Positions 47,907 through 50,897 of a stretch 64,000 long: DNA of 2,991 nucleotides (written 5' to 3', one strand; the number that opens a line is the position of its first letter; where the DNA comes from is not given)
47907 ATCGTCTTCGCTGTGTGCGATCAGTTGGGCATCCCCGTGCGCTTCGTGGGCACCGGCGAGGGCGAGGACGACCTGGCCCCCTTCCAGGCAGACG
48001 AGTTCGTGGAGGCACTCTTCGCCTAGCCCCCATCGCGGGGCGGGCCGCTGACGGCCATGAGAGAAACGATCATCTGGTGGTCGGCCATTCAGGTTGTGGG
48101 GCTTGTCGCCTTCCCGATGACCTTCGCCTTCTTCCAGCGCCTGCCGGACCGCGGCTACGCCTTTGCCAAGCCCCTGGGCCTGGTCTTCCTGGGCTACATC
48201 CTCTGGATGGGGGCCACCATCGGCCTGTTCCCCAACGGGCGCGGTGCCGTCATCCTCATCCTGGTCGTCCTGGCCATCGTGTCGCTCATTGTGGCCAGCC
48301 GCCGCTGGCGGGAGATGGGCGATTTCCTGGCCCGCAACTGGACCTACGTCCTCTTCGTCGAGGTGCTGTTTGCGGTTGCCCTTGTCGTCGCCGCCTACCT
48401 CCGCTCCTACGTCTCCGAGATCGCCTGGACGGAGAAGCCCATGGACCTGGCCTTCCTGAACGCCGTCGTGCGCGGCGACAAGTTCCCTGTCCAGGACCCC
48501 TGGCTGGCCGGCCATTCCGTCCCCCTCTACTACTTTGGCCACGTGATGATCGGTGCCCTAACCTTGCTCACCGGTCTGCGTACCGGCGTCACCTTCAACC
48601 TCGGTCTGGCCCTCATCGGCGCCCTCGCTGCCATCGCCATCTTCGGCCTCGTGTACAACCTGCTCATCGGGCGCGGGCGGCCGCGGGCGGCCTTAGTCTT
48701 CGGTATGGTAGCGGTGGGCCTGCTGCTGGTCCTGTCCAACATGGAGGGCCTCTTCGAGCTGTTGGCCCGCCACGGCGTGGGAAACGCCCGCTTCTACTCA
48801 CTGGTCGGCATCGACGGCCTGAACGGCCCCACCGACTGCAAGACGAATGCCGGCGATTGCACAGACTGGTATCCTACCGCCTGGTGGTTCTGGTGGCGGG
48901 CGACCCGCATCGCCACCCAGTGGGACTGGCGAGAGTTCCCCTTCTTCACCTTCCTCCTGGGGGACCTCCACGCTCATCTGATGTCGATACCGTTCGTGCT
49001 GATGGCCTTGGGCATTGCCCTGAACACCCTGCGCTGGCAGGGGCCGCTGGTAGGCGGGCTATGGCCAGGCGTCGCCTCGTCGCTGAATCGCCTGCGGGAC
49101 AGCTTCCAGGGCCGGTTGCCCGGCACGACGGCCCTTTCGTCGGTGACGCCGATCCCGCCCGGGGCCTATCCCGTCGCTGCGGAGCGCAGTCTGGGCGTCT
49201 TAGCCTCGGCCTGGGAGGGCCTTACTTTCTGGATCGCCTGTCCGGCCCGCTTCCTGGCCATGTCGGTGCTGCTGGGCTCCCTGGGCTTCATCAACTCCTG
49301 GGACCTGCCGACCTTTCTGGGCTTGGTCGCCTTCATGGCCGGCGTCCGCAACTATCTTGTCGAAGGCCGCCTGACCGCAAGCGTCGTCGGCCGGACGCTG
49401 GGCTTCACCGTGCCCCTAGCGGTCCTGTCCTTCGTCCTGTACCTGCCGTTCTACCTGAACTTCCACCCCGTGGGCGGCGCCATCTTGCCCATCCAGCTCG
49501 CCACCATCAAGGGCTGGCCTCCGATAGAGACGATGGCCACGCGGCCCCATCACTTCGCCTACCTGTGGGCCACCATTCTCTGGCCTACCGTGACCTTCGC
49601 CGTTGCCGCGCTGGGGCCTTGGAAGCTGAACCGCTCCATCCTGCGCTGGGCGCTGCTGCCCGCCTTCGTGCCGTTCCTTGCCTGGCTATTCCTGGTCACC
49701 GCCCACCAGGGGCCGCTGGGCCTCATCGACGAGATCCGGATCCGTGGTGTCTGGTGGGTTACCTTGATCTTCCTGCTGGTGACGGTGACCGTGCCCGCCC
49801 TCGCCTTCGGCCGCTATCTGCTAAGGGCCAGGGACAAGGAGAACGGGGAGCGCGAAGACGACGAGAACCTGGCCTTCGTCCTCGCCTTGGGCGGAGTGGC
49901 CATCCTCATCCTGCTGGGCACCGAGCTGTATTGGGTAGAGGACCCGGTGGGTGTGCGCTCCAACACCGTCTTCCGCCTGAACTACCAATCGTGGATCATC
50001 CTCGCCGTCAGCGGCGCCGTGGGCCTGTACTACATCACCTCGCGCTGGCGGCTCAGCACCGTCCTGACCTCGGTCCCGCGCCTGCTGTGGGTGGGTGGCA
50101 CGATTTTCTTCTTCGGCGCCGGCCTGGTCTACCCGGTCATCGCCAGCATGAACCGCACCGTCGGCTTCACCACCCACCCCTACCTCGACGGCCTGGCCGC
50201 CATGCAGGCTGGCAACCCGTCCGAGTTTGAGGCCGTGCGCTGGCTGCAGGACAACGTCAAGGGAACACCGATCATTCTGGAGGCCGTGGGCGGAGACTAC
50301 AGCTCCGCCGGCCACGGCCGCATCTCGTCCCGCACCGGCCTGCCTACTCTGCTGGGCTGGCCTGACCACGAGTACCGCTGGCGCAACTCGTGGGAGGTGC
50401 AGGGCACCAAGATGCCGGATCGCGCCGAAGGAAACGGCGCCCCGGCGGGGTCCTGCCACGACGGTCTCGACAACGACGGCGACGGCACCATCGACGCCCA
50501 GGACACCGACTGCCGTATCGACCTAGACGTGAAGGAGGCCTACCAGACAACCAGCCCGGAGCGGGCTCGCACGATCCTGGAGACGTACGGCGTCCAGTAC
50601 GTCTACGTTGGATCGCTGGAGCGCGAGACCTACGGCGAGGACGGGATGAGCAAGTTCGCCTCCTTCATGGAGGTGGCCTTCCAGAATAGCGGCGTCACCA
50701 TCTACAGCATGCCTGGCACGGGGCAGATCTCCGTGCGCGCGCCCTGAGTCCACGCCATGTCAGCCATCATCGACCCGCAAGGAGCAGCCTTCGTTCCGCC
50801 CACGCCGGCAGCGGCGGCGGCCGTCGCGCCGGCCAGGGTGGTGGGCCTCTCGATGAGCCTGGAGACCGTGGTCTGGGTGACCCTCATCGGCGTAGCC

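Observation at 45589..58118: Second sub-locus: GtrA/GT2 donor module with SRP receptor, a fourth DUF2298 paralog, two TIGR03663-like GT-C candidates and a flippase-like/FAD oxidoreductase pair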

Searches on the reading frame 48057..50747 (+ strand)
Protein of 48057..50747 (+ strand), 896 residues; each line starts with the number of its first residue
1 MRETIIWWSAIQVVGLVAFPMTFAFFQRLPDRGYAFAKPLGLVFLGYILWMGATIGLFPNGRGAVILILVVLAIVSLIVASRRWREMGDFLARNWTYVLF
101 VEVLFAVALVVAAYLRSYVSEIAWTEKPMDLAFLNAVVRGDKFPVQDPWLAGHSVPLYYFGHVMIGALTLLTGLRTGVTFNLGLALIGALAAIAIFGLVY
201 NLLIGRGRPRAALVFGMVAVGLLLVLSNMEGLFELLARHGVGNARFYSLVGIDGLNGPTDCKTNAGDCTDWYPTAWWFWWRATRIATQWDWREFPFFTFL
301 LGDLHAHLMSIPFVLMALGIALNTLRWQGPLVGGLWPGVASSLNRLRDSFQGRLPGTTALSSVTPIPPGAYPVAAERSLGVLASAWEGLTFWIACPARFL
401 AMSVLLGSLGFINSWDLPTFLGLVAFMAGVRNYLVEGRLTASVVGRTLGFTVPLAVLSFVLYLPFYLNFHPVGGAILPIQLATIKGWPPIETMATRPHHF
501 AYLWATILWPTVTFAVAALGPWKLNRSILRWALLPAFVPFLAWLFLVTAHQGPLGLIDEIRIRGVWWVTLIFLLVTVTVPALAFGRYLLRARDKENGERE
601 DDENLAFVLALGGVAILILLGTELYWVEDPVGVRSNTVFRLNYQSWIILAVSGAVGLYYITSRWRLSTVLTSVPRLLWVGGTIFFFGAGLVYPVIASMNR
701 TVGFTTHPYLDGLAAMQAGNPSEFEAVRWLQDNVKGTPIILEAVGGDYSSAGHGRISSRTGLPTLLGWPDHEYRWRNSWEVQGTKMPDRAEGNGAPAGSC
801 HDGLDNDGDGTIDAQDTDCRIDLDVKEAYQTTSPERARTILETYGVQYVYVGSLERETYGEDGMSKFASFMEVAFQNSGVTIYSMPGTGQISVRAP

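Call 4: search_protein_families(library=pfam, proteins=[window:48057-50747:+], max_evalue=0.01)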
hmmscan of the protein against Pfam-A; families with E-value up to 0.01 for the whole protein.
window:48057-50747:+ (896 aa): 1 family
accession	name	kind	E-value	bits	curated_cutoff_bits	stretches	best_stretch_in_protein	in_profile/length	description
PF10060.15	DUF2298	-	1.5e-88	298.4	27.8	1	45-649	2-488/488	Uncharacterized membrane protein (DUF2298)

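Call 5: search_protein_families(library=ncbifam, proteins=[window:48057-50747:+], max_evalue=0.001)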
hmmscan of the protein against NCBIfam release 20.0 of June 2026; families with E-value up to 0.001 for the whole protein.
window:48057-50747:+ (896 aa): 2 families
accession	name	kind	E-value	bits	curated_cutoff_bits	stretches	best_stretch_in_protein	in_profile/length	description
TIGR03662.1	Chlor_Arch_YYY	subfamily_domain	1.9e-129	433.4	300.25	3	4-326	5-300/727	chlor_Arch_YYY domain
NF033662.1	acid_disulf_rpt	repeat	9.4e-06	25.3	41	1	799-820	6-27/32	acidic double-disulfide repeat-containing protein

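Call 15: find_encoding_contigs(protein=window:48057-50747:+, flank=10000, max_places=4)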
Protein window:48057-50747:+ (896 aa): no gene with exactly this product is on record in the collection.

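Call 16: find_homologous_proteins(query=window:48057-50747:+, max_evalue=1e-10)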
Query window:48057-50747:+ (896 aa): 2885 proteins with E <= 1e-10 among 8000 candidates; the best 120 are listed.
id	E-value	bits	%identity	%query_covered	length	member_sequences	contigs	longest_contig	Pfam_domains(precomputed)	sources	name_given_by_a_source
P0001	0.0e+0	2046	100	100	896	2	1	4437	PF10060.16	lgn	-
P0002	0.0e+0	1770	85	100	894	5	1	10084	PF10060.16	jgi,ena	-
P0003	0.0e+0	1752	84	100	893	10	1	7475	PF10060.16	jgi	-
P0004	0.0e+0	1744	84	100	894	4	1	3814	PF10060.16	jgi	jgi:uncharacterized membrane protein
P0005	0.0e+0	1724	83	100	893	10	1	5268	PF10060.16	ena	-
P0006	0.0e+0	1690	82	100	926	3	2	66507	PF10060.16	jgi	jgi:uncharacterized membrane protein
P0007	0.0e+0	1634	81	100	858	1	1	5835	PF10060.16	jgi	jgi:uncharacterized membrane protein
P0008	0.0e+0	1310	66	100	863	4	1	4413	PF10060.16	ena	-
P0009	0.0e+0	1169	81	71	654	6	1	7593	PF10060.16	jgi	jgi:hypothetical protein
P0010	0.0e+0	1135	78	72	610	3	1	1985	PF10060.16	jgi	jgi:YYY domain-containing protein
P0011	0.0e+0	1133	56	100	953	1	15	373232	PF10060.16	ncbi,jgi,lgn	-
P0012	0.0e+0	1097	57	99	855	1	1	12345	PF10060.16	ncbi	-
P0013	0.0e+0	1095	57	99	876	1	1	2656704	PF10060.16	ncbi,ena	-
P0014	0.0e+0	1089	57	99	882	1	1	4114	PF10060.16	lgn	-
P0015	0.0e+0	1087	57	99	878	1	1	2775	PF10060.16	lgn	-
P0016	0.0e+0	1080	57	99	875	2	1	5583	PF10060.16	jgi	-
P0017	0.0e+0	1064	58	97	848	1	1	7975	PF10060.16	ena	-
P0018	0.0e+0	1055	56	99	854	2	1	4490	PF10060.16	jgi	jgi:YYY domain-containing protein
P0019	0.0e+0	1052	56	99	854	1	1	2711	PF10060.16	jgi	jgi:YYY domain-containing protein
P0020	0.0e+0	1037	55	99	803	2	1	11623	PF10060.16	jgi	-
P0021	0.0e+0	1037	54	99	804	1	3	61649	PF10060.16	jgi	jgi:YYY domain-containing protein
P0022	0.0e+0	1030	55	99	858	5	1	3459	PF10060.16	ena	-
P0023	0.0e+0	1019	54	99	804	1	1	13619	PF10060.16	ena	-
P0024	0.0e+0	1016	52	99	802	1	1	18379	PF10060.16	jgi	jgi:YYY domain-containing protein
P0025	7.4e-293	992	52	99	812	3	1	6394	PF10060.16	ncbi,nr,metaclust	ncbi:MAG: hypothetical protein A2V88_15660 [Elusimicrobia bacterium RBG_16_66_12]|nr:MAG: hypothetic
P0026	7.4e-253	860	48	99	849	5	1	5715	PF10060.16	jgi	jgi:YYY domain-containing protein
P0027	6.2e-240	817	47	99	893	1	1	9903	PF10060.16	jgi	jgi:uncharacterized membrane protein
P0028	9.4e-240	817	47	99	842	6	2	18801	PF10060.16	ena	-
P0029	2.1e-229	782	45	99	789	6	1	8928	PF10060.16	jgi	jgi:YYY domain-containing protein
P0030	7.5e-229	781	45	100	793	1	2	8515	PF10060.16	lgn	-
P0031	3.3e-227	775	44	99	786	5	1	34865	PF10060.16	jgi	-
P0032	7.7e-227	774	57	75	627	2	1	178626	PF10060.16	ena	-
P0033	8.4e-227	774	44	99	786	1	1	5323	PF10060.16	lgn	-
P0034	5.4e-224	764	44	99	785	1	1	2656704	PF10060.16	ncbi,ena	-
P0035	8.5e-224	764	44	99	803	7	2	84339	PF10060.16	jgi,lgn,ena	-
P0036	3.0e-218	745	43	100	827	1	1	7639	PF10060.16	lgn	-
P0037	1.7e-217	743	44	100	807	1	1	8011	PF10060.16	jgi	jgi:YYY domain-containing protein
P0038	8.8e-216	737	43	100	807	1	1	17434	PF10060.16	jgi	jgi:YYY domain-containing protein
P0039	1.7e-214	733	43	100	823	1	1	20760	PF10060.16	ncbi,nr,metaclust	ncbi:MAG: hypothetical protein AMJ38_01795 [Dehalococcoidia bacterium DG_22]|nr:MAG: hypothetical pr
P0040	4.6e-214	732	44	100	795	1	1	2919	PF10060.16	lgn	-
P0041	6.3e-214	731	42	100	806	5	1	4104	PF10060.16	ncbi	ncbi:MAG: DUF2298 domain-containing protein [Dehalococcoidia bacterium]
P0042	1.3e-213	730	42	100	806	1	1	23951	PF10060.16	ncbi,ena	-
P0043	1.9e-213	730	42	100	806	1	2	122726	PF10060.16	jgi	jgi:YYY domain-containing protein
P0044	2.1e-213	729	42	100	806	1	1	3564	PF10060.16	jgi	jgi:YYY domain-containing protein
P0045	9.7e-213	727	43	56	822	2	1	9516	PF10060.16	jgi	jgi:YYY domain-containing protein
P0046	3.6e-212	725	41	100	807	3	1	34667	PF10060.16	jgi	-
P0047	4.1e-212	725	43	100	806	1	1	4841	PF10060.16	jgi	-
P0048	8.7e-212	724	41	100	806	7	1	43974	PF10060.16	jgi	-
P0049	1.7e-211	723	42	100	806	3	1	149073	PF10060.16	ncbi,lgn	-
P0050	3.3e-211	722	42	100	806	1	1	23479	PF10060.16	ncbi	ncbi:MAG: DUF2298 domain-containing protein [Dehalococcoidia bacterium]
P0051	7.2e-211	721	42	100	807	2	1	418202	PF10060.16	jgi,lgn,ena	jgi:YYY domain-containing protein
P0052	1.4e-210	720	41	56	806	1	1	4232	PF10060.16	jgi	-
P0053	9.6e-209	714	40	100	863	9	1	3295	PF10060.16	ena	-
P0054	5.8e-207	708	42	100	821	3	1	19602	PF10060.16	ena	-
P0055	9.4e-207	707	43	99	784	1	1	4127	PF10060.16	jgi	-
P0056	1.2e-206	707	42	100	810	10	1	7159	PF10060.16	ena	-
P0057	1.6e-205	703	40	100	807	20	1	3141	PF10060.16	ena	-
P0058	3.8e-205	702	41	86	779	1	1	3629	PF10060.16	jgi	-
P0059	9.2e-205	701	41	100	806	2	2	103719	PF10060.16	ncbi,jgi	-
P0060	3.5e-204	699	41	100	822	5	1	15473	PF10060.16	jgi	jgi:YYY domain-containing protein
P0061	8.2e-204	698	42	53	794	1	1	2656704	PF10060.16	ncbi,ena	-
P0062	7.4e-203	694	53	38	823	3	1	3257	PF10060.16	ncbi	-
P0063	3.0e-201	689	41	98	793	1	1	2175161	PF10060.16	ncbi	ncbi:MAG: hypothetical protein JSU97_07825, partial [Dehalococcoidia bacterium]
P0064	1.1e-200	687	44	74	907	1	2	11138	PF10060.16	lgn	-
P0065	2.4e-199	683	41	99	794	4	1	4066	PF10060.16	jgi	jgi:YYY domain-containing protein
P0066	2.9e-198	679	42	100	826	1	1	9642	PF10060.16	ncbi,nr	ncbi:MAG: hypothetical protein HYY03_07040 [Chloroflexi bacterium]|nr:hypothetical protein [Chlorofl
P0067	6.5e-198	678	41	53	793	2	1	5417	PF10060.16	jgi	jgi:YYY domain-containing protein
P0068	3.1e-197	676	40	56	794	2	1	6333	PF10060.16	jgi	jgi:YYY domain-containing protein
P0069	7.2e-197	675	55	36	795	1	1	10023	PF10060.16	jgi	jgi:YYY domain-containing protein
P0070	1.2e-196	674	41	99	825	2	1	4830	PF10060.16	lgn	-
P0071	1.3e-196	674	41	53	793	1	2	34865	PF10060.16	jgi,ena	jgi:YYY domain-containing protein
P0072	1.9e-196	673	41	53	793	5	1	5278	PF10060.16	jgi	-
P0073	3.9e-196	672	40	56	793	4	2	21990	PF10060.16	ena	-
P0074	5.0e-196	672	41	53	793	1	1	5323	PF10060.16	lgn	-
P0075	2.4e-195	670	38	99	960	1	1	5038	PF10060.16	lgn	-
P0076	4.5e-195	669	41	99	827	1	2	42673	PF10060.16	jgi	jgi:YYY domain-containing protein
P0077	9.0e-195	668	40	100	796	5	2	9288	PF10060.16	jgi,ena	-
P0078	1.7e-194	667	43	99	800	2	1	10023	PF10060.16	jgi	jgi:YYY domain-containing protein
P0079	5.8e-194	665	39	99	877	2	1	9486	PF10060.16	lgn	-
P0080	7.9e-194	665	41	100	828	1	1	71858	PF10060.16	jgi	jgi:YYY domain-containing protein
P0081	1.5e-193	664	41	74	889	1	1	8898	PF10060.16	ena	-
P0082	3.9e-193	662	41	100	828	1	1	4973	PF10060.16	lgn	-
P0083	3.3e-192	659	52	38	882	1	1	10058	PF10060.16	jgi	jgi:YYY domain-containing protein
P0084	1.2e-191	657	41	84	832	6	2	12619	PF10060.16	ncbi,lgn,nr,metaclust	ncbi:MAG: hypothetical protein AMJ76_03465 [Dehalococcoidia bacterium SM23_28_1]|nr:MAG: hypothetica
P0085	1.3e-191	657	38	55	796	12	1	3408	PF10060.16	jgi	-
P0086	2.5e-191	656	52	36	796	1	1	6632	PF10060.16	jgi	-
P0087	3.8e-191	656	49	36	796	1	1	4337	PF10060.16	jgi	-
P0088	5.7e-191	655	52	37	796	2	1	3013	PF10060.16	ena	-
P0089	6.7e-191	655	42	74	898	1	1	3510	PF10060.16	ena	-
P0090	5.0e-190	652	41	75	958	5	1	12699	PF10060.16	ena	-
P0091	7.2e-188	645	32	55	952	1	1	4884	PF10060.16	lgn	-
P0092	2.9e-186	640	39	27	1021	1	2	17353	PF10060.16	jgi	jgi:uncharacterized membrane protein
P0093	4.8e-185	636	40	74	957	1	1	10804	PF10060.16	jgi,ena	-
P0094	1.0e-184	634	37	100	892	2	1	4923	PF10060.16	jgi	jgi:YYY domain-containing protein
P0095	1.9e-184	634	54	36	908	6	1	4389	PF10060.16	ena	-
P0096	3.8e-184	633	41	99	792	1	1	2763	PF10060.16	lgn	-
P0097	1.1e-183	631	51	38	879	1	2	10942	PF10060.16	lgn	-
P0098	9.0e-182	625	40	99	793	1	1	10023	PF10060.16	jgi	jgi:YYY domain-containing protein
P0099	1.7e-181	624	37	99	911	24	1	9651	PF10060.16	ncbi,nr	ncbi:MAG: hypothetical protein IIC87_03530 [Chloroflexi bacterium]|nr:hypothetical protein [Chlorofl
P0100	4.5e-181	622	37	99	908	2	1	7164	PF10060.16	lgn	-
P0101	8.3e-181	622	37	99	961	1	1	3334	PF10060.16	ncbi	-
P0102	1.5e-180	621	38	99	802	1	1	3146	PF10060.16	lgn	-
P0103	1.8e-180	620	39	100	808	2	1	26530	PF10060.16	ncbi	-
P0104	2.0e-180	620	41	99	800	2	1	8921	PF10060.16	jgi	jgi:YYY domain-containing protein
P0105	4.3e-180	619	40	100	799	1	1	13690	PF10060.16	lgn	-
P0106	1.1e-179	618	53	36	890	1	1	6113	PF10060.16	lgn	-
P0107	1.6e-179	617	39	99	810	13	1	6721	PF10060.16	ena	-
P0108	8.7e-179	615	37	99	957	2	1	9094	PF10060.16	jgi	-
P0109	2.3e-178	613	50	36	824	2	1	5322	PF10060.16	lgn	-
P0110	3.2e-178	613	37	99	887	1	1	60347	PF10060.16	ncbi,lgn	-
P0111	1.1e-177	611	40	100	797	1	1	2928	PF10060.16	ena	-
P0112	2.1e-177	610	36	99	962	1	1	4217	PF10060.16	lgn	-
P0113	6.7e-177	609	41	99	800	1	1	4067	PF10060.16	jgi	jgi:YYY domain-containing protein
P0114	8.0e-177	608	39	100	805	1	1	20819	PF10060.16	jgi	jgi:YYY domain-containing protein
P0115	1.3e-176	608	40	99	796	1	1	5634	PF10060.16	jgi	-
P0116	2.6e-176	607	38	100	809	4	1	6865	PF10060.16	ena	-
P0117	4.3e-176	606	39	100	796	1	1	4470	PF10060.16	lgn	-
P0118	3.2e-175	603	40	99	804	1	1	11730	PF10060.16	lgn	-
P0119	5.9e-175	602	37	99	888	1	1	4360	PF10060.16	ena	-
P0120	7.2e-175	602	40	99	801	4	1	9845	PF10060.16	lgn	-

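Call 17: find_encoding_contigs(protein=P0006, flank=10000, max_places=2)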
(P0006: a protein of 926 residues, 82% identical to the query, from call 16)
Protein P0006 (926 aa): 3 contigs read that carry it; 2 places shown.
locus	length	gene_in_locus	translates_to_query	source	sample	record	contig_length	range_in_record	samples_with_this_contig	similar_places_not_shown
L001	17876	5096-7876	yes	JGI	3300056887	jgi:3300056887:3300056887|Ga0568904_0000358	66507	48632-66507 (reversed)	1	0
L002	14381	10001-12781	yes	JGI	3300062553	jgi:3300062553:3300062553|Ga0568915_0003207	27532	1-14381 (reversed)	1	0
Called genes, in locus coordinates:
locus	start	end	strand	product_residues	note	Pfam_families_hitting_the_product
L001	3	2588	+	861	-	?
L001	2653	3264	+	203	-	PF04138:GtrA_DPMS_TM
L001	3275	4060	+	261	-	PF00535:Glycos_transf_2, PF13641:Glyco_tranf_2_3 (weak)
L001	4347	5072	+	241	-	PF06414:Zeta_toxin (faint), PF13191:AAA_16 (weak), PF13604:AAA_30, PF13401:AAA_22, PF00448:SRP54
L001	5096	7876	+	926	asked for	PF10060:DUF2298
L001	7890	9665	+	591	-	PF13231:PMT_2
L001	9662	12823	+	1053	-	PF13231:PMT_2, PF01436:NHL, PF06739:SBBP (faint), PF13449:Phytase-like (faint), PF01436:NHL, PF08450:SGL (weak), PF24684:Vgb_lyase (weak), PF01436:NHL (weak), +2 more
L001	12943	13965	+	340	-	PF03706:LPG_synthase_TM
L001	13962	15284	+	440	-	PF00890:FAD_binding_2 (weak), PF01266:DAO (weak), PF01593:Amino_oxidase, PF03486:HI0933_like (faint), PF12831:FAD_oxidored (weak), PF13450:NAD_binding_8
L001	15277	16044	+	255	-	PF13563:2_5_RNA_ligase2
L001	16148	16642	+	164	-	PF01257:2Fe-2S_thioredx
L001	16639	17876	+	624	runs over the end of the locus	PF01512:Complex1_51K, PF10589:NADH_4Fe-4S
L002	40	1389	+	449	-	PF01546:Peptidase_M20, PF07687:M20_dimer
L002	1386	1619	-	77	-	-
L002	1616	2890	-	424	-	PF01743:PolyA_pol, PF12627:PolyA_pol_RNAbd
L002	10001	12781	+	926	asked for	PF10060:DUF2298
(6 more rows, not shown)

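Call 18: find_encoding_contigs(protein=P0013, flank=10000, max_places=2)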
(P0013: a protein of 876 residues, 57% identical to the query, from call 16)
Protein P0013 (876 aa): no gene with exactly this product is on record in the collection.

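Call 19: find_encoding_contigs(protein=P0011, flank=10000, max_places=2)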
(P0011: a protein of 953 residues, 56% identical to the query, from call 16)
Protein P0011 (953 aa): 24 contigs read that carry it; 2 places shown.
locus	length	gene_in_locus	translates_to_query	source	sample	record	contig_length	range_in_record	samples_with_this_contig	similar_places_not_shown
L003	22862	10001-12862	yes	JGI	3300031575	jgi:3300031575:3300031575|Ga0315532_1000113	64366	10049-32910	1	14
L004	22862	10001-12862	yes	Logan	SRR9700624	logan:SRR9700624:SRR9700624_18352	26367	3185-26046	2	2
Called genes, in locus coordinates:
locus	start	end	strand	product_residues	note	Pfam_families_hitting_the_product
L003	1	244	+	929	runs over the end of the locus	PF00929:RNase_T, PF00270:DEAD (weak), PF13307:Helicase_C_2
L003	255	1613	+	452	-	PF01546:Peptidase_M20, PF07687:M20_dimer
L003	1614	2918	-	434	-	PF01743:PolyA_pol, PF12627:PolyA_pol_RNAbd (weak)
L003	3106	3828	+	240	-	PF22935:RM44_endonuclase (faint), PF14622:Ribonucleas_3_3, PF00636:Ribonuclease_3, PF00035:dsrm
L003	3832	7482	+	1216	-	PF02463:SMC_N, PF13175:AAA_15, PF13304:AAA_21 (faint), PF13476:AAA_23, PF06470:SMC_hinge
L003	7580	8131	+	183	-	PF04138:GtrA_DPMS_TM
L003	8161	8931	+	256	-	PF00535:Glycos_transf_2, PF10111:Glyco_tranf_2_2 (weak), PF13641:Glyco_tranf_2_3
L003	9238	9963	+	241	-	PF13604:AAA_30 (weak), PF13401:AAA_22 (weak), PF25199:nSTAND_NTPase5 (faint), PF00448:SRP54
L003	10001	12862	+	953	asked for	PF10060:DUF2298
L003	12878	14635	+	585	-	PF13231:PMT_2 (weak)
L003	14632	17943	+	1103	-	PF13231:PMT_2, PF06739:SBBP (faint), PF13449:Phytase-like (faint), PF01436:NHL, PF17170:DUF5128 (weak), PF01436:NHL, PF08450:SGL (weak), PF01436:NHL, +2 more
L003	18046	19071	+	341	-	PF03706:LPG_synthase_TM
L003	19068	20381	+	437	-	PF00890:FAD_binding_2 (weak), PF01266:DAO (weak), PF01593:Amino_oxidase, PF13450:NAD_binding_8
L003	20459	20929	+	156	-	PF01257:2Fe-2S_thioredx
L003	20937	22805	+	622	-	PF01512:Complex1_51K, PF10531:SLBB (weak), PF10589:NADH_4Fe-4S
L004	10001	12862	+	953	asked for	PF10060:DUF2298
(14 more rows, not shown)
